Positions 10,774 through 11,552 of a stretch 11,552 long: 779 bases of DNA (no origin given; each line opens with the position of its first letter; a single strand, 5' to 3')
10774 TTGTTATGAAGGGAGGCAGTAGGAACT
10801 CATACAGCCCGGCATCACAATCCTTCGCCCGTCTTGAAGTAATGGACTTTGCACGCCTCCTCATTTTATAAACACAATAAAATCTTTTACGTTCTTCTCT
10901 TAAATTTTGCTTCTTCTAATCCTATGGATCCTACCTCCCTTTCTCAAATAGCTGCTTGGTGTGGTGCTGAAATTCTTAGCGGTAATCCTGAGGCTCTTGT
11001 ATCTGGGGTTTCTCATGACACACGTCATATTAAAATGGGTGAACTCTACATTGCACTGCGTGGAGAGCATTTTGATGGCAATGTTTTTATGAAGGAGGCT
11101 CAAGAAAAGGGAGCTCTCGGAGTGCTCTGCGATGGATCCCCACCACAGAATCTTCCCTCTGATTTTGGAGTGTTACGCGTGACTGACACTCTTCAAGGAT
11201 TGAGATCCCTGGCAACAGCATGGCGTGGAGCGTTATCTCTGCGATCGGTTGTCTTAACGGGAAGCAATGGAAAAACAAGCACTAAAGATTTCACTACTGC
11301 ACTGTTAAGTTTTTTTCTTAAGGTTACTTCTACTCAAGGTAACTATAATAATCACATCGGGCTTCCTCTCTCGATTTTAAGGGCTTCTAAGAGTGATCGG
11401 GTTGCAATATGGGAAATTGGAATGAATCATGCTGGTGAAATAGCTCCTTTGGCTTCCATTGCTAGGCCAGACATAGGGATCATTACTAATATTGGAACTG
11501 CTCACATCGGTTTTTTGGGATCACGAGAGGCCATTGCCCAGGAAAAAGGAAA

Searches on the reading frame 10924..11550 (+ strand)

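Call 9: search_protein_families(library=pfam, proteins=[window:10924-11550:+])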
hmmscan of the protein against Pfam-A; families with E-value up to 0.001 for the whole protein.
window:10924-11550:+ (209 aa): 2 families
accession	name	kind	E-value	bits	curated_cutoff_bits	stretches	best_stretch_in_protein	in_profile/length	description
PF08245.18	Mur_ligase_M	-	2.3e-28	100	24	1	112-208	2-106/200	Mur ligase middle domain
PF01225.30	Mur_ligase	-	7.7e-05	23.4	21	1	26-73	2-54/95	Mur ligase family, catalytic domain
